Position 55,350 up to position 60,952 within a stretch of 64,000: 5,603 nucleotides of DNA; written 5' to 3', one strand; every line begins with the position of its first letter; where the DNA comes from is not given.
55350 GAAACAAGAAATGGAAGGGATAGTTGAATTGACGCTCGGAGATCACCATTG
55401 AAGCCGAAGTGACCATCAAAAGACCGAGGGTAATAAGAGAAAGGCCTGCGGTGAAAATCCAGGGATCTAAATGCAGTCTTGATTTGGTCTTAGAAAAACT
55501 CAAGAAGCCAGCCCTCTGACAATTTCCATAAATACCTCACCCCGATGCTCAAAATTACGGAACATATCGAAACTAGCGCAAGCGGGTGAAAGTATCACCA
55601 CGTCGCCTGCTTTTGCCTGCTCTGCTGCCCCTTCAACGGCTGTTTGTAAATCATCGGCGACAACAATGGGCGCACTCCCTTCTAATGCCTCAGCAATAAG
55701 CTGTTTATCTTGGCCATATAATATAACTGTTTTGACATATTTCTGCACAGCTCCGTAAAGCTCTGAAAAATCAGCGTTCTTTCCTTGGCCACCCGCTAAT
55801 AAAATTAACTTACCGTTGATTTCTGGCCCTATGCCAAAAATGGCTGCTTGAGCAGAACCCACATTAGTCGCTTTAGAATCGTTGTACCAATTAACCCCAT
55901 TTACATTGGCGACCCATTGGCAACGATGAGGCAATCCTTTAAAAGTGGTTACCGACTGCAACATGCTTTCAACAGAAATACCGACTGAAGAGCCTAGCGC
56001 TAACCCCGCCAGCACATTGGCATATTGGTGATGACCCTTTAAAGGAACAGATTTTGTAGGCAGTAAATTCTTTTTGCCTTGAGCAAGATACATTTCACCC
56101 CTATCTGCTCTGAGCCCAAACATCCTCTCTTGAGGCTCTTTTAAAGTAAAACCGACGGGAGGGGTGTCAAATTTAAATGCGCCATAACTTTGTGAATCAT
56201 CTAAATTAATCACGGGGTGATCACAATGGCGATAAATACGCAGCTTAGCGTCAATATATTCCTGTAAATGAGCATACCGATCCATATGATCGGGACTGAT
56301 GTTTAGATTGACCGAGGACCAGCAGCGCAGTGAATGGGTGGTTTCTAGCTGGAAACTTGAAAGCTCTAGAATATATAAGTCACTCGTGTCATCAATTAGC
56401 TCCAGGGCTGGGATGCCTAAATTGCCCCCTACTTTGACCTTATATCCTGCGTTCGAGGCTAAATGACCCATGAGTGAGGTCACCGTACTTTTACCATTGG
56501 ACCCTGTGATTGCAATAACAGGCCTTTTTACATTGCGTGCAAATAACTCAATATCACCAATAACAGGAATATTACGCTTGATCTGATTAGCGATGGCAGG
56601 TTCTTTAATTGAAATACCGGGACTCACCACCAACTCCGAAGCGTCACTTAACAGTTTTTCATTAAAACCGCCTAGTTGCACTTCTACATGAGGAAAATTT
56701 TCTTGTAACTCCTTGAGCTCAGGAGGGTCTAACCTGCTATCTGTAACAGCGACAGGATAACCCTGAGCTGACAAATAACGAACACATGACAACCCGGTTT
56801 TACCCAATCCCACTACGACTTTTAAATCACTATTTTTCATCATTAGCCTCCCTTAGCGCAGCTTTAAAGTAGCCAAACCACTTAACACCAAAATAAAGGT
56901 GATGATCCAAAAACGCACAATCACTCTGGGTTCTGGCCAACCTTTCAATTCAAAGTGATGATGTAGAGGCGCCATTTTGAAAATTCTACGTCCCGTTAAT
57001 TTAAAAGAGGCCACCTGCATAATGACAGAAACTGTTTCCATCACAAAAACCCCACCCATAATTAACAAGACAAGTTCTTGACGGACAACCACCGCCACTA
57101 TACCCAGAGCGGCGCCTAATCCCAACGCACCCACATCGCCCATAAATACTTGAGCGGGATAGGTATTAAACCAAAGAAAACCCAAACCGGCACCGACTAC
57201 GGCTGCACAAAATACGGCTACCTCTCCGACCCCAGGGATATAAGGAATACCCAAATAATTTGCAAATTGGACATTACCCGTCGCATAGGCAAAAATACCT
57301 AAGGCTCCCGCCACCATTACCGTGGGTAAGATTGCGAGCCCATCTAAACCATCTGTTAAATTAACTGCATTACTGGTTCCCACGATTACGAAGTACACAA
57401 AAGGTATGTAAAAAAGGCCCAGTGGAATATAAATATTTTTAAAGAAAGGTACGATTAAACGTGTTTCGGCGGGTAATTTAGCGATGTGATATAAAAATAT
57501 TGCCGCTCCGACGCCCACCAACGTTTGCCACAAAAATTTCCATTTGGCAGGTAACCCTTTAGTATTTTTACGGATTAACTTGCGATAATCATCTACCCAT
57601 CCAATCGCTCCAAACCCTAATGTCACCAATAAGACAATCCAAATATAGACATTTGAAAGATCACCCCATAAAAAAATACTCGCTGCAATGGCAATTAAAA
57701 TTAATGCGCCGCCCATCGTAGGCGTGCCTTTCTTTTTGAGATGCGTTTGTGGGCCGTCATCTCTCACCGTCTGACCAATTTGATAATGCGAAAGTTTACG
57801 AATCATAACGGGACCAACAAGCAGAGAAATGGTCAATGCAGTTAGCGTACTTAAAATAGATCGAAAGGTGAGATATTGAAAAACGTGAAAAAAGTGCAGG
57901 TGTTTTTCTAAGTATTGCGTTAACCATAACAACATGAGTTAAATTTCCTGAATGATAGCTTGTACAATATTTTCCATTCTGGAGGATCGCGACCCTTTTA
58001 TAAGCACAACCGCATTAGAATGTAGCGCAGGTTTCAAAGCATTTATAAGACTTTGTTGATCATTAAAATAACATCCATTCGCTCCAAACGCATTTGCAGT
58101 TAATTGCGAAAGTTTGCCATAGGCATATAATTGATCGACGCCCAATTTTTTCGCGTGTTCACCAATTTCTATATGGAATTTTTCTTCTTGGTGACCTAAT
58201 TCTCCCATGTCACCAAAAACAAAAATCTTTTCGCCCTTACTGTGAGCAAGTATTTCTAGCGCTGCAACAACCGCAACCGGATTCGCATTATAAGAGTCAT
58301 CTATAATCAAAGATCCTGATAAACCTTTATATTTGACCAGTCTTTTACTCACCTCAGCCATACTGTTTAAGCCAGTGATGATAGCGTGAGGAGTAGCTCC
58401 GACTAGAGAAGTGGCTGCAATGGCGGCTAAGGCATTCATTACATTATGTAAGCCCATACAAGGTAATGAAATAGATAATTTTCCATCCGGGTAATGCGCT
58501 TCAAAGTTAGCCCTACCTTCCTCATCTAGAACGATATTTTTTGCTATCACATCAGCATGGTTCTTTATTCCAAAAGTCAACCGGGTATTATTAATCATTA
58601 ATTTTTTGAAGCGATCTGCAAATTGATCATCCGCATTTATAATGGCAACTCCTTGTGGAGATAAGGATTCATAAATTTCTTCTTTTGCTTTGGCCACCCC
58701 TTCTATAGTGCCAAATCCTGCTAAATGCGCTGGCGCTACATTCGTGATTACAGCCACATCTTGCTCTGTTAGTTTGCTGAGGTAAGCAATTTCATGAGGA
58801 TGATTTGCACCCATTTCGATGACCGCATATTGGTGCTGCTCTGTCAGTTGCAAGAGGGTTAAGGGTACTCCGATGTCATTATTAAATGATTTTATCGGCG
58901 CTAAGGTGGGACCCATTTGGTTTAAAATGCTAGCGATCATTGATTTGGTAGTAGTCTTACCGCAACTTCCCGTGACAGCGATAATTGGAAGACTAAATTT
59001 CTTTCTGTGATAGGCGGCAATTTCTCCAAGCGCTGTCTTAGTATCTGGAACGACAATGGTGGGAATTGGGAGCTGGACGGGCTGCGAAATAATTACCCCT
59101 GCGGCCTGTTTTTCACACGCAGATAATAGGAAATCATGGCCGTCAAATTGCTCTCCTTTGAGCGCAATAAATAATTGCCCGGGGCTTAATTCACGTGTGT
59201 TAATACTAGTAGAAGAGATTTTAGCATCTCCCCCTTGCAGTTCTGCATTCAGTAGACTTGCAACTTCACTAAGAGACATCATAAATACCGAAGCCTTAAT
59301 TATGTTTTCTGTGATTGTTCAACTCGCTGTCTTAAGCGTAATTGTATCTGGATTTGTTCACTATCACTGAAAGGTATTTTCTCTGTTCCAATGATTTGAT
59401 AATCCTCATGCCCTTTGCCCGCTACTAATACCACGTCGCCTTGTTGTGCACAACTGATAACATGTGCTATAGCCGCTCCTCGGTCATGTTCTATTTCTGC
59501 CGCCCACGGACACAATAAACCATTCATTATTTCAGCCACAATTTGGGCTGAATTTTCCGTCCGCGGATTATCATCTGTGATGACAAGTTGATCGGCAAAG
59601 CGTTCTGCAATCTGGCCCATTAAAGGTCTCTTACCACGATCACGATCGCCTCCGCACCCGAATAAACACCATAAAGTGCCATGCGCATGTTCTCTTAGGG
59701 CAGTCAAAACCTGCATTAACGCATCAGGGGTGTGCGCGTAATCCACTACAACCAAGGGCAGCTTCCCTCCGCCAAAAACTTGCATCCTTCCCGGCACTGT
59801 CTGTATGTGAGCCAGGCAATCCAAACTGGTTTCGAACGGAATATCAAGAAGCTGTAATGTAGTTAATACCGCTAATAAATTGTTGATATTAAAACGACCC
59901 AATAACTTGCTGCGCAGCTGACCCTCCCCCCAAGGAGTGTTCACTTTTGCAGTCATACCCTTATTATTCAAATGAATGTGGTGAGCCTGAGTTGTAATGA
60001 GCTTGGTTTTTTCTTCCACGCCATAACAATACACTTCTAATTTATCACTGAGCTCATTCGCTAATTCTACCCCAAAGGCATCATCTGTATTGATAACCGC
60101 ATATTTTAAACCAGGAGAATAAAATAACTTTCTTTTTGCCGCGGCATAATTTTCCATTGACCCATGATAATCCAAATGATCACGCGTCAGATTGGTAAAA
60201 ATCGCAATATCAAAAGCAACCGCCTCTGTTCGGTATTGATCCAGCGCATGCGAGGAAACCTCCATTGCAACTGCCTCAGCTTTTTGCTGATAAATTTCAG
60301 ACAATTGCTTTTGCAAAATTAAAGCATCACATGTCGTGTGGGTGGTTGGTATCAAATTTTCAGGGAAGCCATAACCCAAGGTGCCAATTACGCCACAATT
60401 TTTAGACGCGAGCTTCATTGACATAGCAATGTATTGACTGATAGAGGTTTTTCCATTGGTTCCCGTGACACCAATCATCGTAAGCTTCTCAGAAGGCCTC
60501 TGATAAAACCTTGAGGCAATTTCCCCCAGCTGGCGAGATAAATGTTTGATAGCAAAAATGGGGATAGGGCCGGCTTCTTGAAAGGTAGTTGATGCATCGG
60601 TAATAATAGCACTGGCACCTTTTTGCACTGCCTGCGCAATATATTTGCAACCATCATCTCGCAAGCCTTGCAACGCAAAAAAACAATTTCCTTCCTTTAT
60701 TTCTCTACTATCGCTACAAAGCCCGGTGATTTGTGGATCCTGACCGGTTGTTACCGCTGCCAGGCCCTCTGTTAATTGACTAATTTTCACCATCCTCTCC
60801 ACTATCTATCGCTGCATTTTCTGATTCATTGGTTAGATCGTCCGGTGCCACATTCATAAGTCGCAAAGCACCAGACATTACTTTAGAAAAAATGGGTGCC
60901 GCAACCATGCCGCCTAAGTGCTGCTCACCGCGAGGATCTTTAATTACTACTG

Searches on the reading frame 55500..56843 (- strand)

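Call 57: search_protein_families(library=pfam, proteins=[window:55500-56843:-], max_evalue=0.00001)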
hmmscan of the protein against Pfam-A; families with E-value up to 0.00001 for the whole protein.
window:55500-56843:- (447 aa): 3 families
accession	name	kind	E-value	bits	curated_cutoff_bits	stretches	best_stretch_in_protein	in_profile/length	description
PF21799.2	MurD-like_N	-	2.8e-29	101.7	27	1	8-96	3-88/88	Mur ligase MurD-like, N-terminal domain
PF08245.18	Mur_ligase_M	-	2.4e-20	73.8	24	1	112-283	1-199/200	Mur ligase middle domain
PF02875.26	Mur_ligase_C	-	3.3e-18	67.2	28.4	1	306-422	1-127/127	Mur ligase, glutamate ligase domain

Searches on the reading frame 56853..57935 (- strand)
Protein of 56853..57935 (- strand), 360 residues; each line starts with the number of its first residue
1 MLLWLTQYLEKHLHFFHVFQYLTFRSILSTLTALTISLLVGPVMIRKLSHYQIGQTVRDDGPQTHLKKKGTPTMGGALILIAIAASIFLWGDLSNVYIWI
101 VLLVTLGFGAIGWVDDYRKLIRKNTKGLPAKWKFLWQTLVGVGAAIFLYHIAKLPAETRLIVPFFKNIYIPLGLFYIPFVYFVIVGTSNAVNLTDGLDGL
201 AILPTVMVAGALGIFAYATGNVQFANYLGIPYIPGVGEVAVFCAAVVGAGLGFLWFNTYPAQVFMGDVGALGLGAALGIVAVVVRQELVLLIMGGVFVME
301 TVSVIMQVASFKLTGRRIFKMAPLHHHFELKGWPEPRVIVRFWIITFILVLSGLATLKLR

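Call 57: search_protein_families(library=pfam, proteins=[window:56853-57935:-], max_evalue=0.00001)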
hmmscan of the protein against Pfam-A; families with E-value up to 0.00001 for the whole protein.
window:56853-57935:- (360 aa): 1 family
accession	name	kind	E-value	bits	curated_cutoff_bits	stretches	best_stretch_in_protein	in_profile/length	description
PF00953.26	Glycos_transf_4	-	2.5e-35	122.3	27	1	99-283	2-158/160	Glycosyl transferase family 4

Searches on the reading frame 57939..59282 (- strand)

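Call 57: search_protein_families(library=pfam, proteins=[window:57939-59282:-], max_evalue=0.00001)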
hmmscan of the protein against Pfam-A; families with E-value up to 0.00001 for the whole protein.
window:57939-59282:- (447 aa): 3 families
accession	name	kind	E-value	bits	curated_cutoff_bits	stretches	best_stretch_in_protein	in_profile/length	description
PF08245.18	Mur_ligase_M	-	2.4e-51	175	24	1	103-290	1-199/200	Mur ligase middle domain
PF02875.26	Mur_ligase_C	-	1.2e-18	68.6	28.4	1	322-432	10-127/127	Mur ligase, glutamate ligase domain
PF01225.30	Mur_ligase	-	4.7e-08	33.7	21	1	22-90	2-92/95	Mur ligase family, catalytic domain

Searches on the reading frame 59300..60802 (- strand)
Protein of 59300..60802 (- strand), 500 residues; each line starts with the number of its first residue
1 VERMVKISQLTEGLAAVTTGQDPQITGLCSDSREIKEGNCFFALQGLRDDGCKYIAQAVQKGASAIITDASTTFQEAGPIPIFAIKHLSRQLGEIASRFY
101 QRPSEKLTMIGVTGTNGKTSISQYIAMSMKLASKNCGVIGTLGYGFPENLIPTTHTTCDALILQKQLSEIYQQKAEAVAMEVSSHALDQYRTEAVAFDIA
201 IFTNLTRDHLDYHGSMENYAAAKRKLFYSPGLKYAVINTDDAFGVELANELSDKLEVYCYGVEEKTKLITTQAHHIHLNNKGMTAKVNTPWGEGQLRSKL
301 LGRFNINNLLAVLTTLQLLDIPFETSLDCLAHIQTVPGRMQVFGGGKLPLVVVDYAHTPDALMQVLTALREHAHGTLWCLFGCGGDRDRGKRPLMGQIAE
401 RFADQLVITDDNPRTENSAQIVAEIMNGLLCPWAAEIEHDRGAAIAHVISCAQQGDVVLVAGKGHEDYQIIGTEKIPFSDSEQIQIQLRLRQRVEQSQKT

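Call 57: search_protein_families(library=pfam, proteins=[window:59300-60802:-], max_evalue=0.00001)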
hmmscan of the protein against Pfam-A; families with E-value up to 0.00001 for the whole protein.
window:59300-60802:- (500 aa): 3 families
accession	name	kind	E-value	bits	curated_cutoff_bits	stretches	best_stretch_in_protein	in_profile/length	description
PF08245.18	Mur_ligase_M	-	2.7e-52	178.1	24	1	112-314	1-198/200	Mur ligase middle domain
PF02875.26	Mur_ligase_C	-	5.6e-34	118.1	28.4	1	338-464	1-127/127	Mur ligase, glutamate ligase domain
PF01225.30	Mur_ligase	-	3e-08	34.4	21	1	25-100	2-95/95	Mur ligase family, catalytic domain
